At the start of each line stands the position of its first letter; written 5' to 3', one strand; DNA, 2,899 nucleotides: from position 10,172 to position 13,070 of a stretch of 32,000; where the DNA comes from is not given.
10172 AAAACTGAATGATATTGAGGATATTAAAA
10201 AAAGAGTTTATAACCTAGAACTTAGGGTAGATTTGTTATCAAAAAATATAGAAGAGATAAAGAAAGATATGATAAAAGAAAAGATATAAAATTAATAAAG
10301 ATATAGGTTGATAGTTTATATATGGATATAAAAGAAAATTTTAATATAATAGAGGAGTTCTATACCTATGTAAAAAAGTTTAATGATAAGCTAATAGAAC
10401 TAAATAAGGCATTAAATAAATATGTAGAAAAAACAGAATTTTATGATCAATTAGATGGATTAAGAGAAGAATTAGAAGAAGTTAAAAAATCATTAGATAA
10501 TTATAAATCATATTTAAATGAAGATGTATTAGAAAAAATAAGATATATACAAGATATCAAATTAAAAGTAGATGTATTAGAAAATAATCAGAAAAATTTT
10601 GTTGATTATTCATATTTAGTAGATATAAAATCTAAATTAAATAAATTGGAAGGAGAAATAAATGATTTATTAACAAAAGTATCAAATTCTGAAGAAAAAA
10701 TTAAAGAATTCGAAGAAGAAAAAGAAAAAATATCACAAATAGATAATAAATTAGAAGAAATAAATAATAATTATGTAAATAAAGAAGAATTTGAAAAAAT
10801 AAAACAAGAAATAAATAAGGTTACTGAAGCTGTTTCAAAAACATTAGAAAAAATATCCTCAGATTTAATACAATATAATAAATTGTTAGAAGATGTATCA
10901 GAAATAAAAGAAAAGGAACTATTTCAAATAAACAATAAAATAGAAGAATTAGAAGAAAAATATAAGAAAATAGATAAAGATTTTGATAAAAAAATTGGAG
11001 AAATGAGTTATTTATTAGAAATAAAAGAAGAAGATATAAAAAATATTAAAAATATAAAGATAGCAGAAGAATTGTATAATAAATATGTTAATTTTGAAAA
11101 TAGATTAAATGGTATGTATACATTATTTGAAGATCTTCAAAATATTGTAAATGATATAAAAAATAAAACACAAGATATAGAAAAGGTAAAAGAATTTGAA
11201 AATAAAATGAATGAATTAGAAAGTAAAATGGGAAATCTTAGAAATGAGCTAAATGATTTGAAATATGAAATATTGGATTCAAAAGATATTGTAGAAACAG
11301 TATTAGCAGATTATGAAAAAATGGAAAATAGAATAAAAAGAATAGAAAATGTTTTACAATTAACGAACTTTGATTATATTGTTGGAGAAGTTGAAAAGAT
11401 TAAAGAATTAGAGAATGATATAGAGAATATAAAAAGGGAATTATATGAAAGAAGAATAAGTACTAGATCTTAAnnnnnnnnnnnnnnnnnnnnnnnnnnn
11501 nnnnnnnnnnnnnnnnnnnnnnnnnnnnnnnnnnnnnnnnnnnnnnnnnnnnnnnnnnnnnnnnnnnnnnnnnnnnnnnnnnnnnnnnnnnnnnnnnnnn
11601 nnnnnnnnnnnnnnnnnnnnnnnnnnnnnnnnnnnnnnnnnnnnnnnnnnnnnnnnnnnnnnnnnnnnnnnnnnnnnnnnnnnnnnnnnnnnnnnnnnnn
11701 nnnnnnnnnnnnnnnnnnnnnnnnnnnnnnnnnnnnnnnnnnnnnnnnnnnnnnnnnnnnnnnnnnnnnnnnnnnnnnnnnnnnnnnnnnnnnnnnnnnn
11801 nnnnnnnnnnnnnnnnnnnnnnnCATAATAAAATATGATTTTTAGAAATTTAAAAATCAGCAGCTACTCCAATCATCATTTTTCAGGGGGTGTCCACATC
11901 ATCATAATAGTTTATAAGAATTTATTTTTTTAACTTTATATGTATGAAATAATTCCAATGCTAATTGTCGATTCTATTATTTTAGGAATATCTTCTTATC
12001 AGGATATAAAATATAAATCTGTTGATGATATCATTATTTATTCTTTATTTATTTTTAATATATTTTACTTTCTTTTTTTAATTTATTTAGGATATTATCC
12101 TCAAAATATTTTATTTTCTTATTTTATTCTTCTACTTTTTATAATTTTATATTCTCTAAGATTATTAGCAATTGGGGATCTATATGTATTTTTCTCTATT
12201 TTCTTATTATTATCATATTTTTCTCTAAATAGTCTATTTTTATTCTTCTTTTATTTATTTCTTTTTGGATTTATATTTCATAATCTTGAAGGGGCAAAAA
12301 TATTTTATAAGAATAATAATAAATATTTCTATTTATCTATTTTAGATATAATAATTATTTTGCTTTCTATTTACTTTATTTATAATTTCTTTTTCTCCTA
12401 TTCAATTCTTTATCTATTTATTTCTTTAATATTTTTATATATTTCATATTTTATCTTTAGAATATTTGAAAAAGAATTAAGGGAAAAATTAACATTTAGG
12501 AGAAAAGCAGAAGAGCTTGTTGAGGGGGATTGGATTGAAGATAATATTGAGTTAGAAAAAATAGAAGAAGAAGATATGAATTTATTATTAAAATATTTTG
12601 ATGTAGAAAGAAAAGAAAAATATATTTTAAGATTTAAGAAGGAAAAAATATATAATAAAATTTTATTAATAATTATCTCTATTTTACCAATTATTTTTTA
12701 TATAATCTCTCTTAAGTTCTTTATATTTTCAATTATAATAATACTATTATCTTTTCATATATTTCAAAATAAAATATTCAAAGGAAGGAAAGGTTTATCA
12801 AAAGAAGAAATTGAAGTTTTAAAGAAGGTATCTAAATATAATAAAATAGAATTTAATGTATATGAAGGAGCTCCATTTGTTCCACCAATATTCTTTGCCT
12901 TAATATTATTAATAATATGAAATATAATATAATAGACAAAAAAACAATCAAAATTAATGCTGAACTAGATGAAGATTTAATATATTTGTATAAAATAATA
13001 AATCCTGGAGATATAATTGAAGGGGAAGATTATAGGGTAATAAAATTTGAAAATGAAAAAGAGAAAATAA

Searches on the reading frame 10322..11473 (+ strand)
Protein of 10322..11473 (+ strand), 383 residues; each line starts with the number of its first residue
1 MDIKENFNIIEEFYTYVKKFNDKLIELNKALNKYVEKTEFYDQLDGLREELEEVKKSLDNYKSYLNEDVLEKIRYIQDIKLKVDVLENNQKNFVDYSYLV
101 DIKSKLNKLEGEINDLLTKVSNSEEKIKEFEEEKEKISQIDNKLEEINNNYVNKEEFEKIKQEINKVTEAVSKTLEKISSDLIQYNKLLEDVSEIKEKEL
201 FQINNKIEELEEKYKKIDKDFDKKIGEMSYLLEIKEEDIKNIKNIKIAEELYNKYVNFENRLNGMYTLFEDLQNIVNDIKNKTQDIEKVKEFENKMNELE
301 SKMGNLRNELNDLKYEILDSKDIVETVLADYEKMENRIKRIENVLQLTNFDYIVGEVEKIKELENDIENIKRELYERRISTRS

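Call 5: search_protein_families(library=pfam, proteins=[window:10322-11473:+], max_evalue=1)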
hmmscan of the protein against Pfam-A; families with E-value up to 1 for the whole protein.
window:10322-11473:+ (383 aa): 31 families (the best 25 are shown)
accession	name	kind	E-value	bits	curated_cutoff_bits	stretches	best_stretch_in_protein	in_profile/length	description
PF05531.17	NPV_P10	-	1.3e-07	32.4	29.8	1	11-69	7-69/75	Nucleopolyhedrovirus P10 protein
PF04513.17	Baculo_PEP_C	-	4.1e-05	24.1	38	2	244-312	29-110/140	Baculovirus polyhedron envelope protein, PEP, C terminus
PF07889.17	DUF1664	-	5.8e-05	23.6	34.6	2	245-343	26-122/124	Protein of unknown function (DUF1664)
PF04108.17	ATG17_like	-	0.00017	21.6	43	2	205-374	112-284/355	Autophagy protein ATG17-like domain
PF05377.16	FlaC_arch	-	0.0005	20.8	27.8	1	288-332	1-45/55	Flagella accessory protein C (FlaC)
PF12296.13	HsbA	-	0.00075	20.4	33.5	0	76-130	8-62/121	Hydrophobic surface binding protein A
PF06013.18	WXG100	-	0.0028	18.3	27.3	0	289-317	46-74/86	Proteins of 100 residues with WXG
PF23005.1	DUF7032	-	0.0032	17.7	27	0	280-322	8-54/115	Domain of unknown function (DUF7032)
PF19111.5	DUF5798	-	0.0048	17.5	27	1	104-140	22-58/89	Family of unknown function (DUF5798)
PF11932.13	DUF3450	-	0.018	14.8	32.6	1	277-344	29-94/241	Protein of unknown function (DUF3450)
PF06419.17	COG6_N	-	0.025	15.2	27.4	0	243-305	30-93/114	Conserved oligomeric complex COG6, N-terminal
PF07926.17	TPR_MLP1_2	-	0.026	15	36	1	277-336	47-106/129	TPR/MLP1/MLP2-like protein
PF25034.1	Spectrin_SYNE1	-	0.03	14.4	35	1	251-314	28-91/188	Nesprin-1, spectrin repeats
PF06009.19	Laminin_II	-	0.037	14.5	33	1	271-363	7-98/138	Laminin Domain II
PF07303.18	Occludin_ELL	-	0.047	14.9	31.2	0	95-171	20-96/101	Occludin homology domain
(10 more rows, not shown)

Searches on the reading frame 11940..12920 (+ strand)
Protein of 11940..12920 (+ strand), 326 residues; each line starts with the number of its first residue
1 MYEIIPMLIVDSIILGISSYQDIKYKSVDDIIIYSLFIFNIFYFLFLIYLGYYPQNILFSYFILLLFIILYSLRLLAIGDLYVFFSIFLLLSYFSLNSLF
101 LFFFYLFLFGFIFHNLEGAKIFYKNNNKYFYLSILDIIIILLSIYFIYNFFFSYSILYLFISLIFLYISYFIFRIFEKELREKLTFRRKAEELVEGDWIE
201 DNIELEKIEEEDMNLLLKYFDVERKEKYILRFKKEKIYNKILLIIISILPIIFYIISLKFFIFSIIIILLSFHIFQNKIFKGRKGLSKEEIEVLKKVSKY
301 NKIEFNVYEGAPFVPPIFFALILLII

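Call 5: search_protein_families(library=pfam, proteins=[window:11940-12920:+], max_evalue=1)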
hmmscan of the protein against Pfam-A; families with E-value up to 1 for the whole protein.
window:11940-12920:+ (326 aa): 2 families
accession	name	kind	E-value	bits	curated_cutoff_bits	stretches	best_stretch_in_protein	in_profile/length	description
PF01478.23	Peptidase_A24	-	0.0016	19.3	26.5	1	12-113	4-102/104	Type IV leader peptidase family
PF06819.16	Arc_PepC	-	0.0099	16.5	23.4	1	283-304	84-105/110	Archaeal Peptidase A24 C-terminal Domain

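Call 6: search_protein_families(library=ncbifam, proteins=[window:11940-12920:+], max_evalue=1)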
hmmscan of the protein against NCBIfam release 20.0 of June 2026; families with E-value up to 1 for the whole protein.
window:11940-12920:+ (326 aa): 0 families
